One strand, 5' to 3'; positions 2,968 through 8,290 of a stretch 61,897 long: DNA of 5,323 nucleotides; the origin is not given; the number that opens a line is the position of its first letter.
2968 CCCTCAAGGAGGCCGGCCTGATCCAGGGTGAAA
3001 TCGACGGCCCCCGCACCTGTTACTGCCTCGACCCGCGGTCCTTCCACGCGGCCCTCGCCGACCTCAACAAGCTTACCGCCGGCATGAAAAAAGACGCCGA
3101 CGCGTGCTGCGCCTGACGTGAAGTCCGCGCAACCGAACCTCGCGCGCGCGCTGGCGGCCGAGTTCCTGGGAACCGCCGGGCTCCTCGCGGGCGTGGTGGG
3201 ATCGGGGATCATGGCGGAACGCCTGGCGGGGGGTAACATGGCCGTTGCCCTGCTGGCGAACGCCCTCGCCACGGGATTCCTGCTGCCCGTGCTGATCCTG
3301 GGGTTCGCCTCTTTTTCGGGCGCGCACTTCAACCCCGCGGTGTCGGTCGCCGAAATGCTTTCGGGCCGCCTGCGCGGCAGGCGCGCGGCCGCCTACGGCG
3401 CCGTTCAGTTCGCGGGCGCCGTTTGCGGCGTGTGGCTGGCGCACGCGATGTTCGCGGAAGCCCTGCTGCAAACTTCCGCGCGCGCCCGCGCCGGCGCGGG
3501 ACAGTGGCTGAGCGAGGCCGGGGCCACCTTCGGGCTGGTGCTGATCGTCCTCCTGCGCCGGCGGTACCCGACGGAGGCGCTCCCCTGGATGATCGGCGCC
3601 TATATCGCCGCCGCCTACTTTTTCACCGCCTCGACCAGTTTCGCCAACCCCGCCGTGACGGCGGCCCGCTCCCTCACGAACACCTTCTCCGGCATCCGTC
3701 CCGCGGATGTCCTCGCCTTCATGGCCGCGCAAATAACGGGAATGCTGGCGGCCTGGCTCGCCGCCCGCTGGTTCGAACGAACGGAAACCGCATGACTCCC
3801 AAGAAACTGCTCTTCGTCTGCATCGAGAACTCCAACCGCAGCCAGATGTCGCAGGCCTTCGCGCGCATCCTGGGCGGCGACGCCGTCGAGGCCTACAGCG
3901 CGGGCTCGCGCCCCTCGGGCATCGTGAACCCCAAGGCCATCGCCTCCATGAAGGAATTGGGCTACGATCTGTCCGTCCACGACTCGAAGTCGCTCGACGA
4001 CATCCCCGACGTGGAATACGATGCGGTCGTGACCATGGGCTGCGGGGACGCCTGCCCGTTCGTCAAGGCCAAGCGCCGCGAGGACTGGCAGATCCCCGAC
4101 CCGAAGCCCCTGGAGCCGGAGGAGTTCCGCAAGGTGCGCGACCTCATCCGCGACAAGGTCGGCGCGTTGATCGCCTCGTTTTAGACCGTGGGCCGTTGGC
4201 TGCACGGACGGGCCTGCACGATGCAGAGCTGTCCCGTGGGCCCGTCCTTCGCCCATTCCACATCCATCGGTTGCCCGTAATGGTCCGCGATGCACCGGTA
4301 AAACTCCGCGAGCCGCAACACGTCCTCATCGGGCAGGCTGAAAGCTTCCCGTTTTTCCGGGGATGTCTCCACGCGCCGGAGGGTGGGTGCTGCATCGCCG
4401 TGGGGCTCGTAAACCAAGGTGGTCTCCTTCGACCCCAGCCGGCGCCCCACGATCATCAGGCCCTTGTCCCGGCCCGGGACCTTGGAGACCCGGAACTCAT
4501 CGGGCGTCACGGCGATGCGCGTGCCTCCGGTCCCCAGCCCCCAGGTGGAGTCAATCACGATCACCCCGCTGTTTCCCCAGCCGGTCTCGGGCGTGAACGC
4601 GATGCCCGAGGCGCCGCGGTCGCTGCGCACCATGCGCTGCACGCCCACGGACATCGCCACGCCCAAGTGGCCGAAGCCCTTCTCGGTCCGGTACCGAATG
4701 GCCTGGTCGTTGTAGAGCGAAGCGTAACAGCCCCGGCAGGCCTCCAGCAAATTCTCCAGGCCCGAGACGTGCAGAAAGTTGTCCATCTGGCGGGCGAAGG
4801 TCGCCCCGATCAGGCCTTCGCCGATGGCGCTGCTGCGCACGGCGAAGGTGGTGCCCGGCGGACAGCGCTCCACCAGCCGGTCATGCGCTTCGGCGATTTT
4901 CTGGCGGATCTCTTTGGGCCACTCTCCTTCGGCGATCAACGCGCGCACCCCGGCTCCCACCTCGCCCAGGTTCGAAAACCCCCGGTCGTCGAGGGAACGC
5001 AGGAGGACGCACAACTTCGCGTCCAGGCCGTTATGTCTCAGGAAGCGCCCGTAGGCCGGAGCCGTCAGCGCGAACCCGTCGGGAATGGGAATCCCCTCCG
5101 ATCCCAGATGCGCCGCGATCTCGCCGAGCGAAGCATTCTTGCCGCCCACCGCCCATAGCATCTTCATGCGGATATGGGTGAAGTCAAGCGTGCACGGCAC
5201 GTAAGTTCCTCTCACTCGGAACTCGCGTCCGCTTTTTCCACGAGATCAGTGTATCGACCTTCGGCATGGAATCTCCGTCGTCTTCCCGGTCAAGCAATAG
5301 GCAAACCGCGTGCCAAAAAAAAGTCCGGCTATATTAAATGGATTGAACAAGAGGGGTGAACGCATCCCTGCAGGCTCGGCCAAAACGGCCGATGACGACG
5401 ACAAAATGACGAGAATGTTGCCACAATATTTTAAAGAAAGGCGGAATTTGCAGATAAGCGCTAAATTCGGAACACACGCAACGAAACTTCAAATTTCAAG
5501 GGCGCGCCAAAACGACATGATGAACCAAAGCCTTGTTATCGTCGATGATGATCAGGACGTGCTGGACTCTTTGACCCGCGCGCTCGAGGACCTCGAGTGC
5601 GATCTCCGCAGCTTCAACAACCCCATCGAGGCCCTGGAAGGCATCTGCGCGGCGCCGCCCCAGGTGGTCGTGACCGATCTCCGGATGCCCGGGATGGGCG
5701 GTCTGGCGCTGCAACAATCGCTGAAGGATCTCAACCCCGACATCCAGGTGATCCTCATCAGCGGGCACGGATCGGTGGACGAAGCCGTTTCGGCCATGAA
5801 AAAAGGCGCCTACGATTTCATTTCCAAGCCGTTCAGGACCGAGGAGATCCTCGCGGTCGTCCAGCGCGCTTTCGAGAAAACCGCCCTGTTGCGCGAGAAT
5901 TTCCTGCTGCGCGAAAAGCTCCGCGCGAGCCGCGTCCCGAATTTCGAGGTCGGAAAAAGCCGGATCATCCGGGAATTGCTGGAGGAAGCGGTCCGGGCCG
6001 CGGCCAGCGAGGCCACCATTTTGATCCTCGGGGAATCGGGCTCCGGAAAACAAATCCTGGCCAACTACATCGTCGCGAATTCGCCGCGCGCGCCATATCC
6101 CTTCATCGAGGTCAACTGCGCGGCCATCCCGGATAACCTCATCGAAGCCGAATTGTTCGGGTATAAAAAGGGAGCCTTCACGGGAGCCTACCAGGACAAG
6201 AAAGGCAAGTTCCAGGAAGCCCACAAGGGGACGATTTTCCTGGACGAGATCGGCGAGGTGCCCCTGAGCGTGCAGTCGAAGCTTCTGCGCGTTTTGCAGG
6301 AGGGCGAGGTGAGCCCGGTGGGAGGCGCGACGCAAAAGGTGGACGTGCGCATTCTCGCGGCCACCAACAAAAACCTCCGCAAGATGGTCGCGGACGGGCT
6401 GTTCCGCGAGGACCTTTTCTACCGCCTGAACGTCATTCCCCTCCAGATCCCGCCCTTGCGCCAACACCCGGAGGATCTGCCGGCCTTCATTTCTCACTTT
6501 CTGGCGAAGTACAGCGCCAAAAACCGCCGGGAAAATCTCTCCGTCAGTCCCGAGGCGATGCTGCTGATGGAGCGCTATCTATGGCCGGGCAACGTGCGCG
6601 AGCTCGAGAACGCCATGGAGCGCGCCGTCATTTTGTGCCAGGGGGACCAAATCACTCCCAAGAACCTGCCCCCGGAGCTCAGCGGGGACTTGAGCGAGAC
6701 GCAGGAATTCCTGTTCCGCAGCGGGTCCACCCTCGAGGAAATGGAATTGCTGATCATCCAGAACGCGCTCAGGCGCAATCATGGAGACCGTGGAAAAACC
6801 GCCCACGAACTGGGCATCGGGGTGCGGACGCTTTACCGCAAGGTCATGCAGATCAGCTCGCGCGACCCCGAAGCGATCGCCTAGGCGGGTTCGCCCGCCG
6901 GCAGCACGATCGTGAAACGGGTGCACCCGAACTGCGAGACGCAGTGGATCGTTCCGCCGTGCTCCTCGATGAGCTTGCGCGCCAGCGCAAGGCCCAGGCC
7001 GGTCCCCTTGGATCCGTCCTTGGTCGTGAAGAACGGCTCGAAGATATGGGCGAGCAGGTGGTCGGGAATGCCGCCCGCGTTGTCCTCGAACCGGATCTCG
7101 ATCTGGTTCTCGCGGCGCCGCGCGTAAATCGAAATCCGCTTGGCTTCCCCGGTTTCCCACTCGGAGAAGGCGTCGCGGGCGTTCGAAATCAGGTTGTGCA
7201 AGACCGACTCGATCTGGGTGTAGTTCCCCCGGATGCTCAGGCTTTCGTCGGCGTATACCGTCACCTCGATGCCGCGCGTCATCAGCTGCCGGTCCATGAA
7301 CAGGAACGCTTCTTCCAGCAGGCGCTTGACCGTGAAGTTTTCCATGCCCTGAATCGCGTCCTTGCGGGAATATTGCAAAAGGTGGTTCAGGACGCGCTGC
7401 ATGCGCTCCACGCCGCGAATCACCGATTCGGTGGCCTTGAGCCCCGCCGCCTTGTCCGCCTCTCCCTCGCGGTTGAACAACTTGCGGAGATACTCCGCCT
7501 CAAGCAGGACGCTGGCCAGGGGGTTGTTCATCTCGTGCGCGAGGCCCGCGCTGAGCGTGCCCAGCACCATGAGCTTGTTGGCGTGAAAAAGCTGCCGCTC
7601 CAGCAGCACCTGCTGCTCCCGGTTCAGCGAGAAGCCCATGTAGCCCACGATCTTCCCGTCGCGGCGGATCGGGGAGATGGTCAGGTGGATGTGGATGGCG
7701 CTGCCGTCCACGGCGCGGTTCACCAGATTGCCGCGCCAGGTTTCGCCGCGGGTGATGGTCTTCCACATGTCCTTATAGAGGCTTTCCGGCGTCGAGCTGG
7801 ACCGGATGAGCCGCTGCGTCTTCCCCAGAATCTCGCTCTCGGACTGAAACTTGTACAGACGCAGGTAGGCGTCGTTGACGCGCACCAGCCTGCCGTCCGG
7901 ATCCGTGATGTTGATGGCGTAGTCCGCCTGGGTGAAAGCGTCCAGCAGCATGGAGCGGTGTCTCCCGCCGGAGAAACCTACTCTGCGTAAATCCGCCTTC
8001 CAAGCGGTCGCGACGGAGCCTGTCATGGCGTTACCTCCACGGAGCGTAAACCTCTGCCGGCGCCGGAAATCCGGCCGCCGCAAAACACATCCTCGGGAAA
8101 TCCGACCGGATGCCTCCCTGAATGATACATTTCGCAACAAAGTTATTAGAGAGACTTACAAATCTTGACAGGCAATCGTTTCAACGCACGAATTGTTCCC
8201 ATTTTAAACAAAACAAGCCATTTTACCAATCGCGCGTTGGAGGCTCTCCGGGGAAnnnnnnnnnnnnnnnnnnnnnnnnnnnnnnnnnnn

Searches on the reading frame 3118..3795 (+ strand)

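Call 29: search_protein_families(library=pfam, proteins=[window:3118-3795:+], max_evalue=0.001)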
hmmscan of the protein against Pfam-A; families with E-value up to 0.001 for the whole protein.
window:3118-3795:+ (225 aa): 1 family
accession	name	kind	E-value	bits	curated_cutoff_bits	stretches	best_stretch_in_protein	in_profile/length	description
PF00230.25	MIP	-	2.9e-20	73.5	25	1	5-166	4-174/222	Major intrinsic protein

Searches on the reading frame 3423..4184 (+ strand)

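Call 29: search_protein_families(library=pfam, proteins=[window:3423-4184:+], max_evalue=0.001)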
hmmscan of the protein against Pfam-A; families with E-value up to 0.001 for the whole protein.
window:3423-4184:+ (253 aa): 1 family
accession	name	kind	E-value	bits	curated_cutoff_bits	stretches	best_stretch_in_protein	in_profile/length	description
PF01451.26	LMWPc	-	5e-18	66.1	23.2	1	130-249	2-143/144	Low molecular weight phosphotyrosine protein phosphatase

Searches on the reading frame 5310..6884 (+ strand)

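Call 25: search_protein_families(library=pfam, proteins=[window:5310-6884:+], max_evalue=0.001)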
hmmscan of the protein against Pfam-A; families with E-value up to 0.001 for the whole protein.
window:5310-6884:+ (524 aa): 10 families
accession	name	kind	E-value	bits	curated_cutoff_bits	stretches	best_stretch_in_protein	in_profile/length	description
PF00158.32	Sigma54_activat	-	2.4e-66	223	20.2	1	215-378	3-167/168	Sigma-54 interaction domain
PF00072.30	Response_reg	-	1.2e-27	96.8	30.2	1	76-184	2-110/111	Response regulator receiver domain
PF25601.1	AAA_lid_14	-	1.6e-24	86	27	1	384-464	1-81/87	AAA+ ATPase lid domain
PF14532.12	Sigma54_activ_2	-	2.1e-18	67.3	25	1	214-383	1-138/138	Sigma-54 interaction domain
PF02954.25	HTH_8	-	1.1e-09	38.3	22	1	474-511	1-38/42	Bacterial regulatory protein, Fis family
PF07728.20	AAA_5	-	3.4e-06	27.6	22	1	237-355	2-124/139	AAA domain (dynein-related subfamily)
PF01078.27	Mg_chelatase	-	4.1e-06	26.8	20.3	0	292-335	93-136/207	Magnesium chelatase, subunit ChlI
PF07724.20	AAA_2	-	1.6e-05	25.5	27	1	234-346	3-117/166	AAA domain (Cdc48 subfamily)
PF13245.12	AAA_19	-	1.6e-05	25.5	25.1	0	225-256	2-33/134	AAA domain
PF00004.35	AAA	-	0.00017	22.5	21.2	1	237-358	1-112/131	ATPase family associated with various cellular activities (AAA)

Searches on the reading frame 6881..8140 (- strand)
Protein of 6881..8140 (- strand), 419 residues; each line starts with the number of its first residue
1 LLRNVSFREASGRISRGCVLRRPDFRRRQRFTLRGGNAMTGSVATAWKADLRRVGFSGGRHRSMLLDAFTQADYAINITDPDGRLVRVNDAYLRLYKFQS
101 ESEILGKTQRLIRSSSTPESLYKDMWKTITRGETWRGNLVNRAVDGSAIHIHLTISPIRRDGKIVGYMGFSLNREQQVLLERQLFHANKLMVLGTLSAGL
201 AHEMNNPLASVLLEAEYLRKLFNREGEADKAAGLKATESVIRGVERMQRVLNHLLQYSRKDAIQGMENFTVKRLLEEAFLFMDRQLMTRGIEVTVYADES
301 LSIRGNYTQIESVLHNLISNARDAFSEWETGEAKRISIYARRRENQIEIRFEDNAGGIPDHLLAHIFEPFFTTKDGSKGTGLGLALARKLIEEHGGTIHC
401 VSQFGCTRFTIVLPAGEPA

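Call 25: search_protein_families(library=pfam, proteins=[window:6881-8140:-], max_evalue=0.001)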
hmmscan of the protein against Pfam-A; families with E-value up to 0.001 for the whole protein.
window:6881-8140:- (419 aa): 6 families
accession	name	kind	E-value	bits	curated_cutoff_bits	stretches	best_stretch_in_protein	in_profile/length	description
PF02518.31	HATPase_c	-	6.8e-23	81.7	26.4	1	306-415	2-109/111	Histidine kinase-, DNA gyrase B-, and HSP90-like ATPase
PF00512.31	HisKA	-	4.9e-11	43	26.9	1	194-262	3-65/66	His Kinase A (phospho-acceptor) domain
PF13426.13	PAS_9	-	6.9e-10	39.6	27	1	76-167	4-94/103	PAS domain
PF00989.32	PAS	-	1.4e-09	38.3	22.6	1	72-170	10-109/113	PAS fold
PF08448.16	PAS_4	-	3e-06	27.8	23.1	1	72-172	4-103/110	PAS fold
PF08447.18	PAS_3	-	0.00096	19.8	25.6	0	86-170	2-88/89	PAS fold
